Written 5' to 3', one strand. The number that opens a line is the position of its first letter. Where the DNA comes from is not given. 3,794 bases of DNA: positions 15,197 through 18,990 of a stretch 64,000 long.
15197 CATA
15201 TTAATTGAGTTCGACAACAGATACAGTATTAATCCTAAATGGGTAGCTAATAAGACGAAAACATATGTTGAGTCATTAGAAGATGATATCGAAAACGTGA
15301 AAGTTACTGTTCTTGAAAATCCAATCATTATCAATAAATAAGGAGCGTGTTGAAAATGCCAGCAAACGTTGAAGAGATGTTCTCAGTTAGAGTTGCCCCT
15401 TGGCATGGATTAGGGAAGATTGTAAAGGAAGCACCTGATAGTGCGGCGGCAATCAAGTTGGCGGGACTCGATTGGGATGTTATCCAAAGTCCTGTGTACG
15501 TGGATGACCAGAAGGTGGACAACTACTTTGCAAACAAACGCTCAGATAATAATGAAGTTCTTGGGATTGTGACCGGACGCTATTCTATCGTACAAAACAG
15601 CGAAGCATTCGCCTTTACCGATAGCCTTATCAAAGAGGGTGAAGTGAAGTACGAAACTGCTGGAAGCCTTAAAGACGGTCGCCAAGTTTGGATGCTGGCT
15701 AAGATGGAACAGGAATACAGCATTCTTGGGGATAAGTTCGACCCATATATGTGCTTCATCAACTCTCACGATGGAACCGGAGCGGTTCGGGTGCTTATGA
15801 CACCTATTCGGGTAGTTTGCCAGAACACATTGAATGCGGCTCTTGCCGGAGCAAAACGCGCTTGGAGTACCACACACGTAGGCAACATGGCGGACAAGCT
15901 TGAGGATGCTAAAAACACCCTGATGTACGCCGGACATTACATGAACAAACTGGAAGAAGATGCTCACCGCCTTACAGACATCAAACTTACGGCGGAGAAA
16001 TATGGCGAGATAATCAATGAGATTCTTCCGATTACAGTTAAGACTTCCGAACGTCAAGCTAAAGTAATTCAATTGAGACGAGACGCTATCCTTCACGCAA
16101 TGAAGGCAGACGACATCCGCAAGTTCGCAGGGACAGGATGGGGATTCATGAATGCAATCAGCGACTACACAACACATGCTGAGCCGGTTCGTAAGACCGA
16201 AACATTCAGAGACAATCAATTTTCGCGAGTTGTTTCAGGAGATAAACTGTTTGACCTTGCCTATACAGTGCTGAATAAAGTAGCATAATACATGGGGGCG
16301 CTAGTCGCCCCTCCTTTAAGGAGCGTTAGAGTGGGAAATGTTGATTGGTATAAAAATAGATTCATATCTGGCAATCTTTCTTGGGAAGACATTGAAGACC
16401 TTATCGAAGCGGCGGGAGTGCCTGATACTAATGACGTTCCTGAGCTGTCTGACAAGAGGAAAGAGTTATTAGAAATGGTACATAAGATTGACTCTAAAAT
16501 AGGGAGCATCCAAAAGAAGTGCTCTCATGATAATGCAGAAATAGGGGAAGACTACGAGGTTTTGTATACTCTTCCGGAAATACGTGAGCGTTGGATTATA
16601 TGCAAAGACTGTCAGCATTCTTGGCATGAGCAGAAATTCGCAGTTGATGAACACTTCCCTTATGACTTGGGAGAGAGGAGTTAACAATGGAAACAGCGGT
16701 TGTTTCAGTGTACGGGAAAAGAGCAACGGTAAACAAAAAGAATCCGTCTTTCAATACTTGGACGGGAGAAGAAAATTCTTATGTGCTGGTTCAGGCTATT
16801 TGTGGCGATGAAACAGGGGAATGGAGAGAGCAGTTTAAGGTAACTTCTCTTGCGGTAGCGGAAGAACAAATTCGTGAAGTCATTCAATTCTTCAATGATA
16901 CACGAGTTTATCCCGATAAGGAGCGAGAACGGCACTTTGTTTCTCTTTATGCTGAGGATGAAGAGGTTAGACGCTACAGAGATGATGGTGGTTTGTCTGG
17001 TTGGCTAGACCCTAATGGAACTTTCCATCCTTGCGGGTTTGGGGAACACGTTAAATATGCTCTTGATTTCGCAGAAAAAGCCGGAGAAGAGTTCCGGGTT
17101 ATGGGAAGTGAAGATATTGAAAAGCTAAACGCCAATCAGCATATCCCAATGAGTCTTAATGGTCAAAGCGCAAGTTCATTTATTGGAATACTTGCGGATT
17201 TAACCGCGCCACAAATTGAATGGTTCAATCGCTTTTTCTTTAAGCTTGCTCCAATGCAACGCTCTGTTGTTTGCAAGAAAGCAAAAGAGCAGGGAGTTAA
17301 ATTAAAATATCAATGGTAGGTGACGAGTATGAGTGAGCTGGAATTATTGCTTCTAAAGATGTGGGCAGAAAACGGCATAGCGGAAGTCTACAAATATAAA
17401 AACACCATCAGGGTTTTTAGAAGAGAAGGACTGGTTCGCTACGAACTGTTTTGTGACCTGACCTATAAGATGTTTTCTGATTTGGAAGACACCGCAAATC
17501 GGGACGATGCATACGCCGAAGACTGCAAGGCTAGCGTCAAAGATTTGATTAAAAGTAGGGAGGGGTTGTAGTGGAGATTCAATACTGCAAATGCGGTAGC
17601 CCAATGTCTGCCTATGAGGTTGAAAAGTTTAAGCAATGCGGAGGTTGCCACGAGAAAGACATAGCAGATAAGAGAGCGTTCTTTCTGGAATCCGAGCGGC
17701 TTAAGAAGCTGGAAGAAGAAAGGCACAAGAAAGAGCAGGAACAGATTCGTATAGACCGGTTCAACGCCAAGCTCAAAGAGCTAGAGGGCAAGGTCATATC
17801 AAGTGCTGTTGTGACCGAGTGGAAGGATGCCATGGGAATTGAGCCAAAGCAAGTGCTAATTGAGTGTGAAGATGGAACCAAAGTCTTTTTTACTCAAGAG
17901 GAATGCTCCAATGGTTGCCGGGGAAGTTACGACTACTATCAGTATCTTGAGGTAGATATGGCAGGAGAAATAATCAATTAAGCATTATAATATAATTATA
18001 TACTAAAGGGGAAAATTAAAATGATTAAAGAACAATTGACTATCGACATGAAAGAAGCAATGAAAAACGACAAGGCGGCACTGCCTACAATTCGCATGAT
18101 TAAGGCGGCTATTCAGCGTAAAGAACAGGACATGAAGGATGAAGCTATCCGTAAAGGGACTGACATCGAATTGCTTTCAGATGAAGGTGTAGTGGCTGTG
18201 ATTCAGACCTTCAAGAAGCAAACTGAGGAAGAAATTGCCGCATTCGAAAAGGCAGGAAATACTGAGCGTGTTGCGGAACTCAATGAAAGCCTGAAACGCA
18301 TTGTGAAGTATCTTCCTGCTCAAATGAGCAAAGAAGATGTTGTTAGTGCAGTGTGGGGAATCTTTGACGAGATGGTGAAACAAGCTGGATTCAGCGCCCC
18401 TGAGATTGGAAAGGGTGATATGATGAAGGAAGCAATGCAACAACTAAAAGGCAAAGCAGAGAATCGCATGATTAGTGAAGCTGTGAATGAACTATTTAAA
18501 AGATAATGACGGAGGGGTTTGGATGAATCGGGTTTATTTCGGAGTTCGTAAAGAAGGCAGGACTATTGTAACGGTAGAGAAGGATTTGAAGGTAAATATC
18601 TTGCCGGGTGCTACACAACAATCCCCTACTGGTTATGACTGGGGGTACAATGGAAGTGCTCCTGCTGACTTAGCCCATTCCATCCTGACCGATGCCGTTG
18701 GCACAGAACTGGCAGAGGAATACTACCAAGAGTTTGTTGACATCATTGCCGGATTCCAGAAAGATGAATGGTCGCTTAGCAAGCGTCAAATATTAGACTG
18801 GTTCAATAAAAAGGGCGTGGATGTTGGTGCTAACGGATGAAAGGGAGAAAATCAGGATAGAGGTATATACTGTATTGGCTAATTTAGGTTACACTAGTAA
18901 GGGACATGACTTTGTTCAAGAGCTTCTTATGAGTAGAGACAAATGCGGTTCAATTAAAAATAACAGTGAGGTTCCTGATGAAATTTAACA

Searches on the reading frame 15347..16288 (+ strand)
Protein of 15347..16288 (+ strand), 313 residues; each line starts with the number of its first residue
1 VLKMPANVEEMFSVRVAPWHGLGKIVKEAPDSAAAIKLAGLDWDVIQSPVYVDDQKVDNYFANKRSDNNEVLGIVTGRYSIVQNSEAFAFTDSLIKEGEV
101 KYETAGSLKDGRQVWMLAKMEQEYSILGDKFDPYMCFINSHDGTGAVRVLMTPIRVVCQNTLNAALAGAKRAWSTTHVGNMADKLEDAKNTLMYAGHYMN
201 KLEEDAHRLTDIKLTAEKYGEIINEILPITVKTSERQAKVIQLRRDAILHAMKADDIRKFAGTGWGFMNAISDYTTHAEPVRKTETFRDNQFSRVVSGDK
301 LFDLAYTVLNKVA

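Call 28: search_protein_families(library=phrogs, proteins=[window:15347-16288:+], max_evalue=0.00001)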
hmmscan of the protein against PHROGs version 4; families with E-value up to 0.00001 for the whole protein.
window:15347-16288:+ (313 aa): 1 family
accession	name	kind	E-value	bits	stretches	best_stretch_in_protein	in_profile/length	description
phrog_1221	-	unknown function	2.8e-79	267.8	1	6-297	24-330/355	-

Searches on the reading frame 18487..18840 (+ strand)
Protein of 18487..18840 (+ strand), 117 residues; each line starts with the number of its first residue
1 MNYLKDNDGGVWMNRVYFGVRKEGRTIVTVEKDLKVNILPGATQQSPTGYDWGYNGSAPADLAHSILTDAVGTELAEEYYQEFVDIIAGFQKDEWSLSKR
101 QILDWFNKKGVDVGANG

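Call 78: search_protein_families(library=pfam, proteins=[window:18487-18840:+], max_evalue=0.01)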
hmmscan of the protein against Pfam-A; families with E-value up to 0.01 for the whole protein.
window:18487-18840:+ (117 aa): 1 family
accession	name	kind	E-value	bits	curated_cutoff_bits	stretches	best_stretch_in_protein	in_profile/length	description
PF19663.4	DUF6166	-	2.9e-20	72.6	27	1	17-107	1-92/93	Family of unknown function (DUF6166)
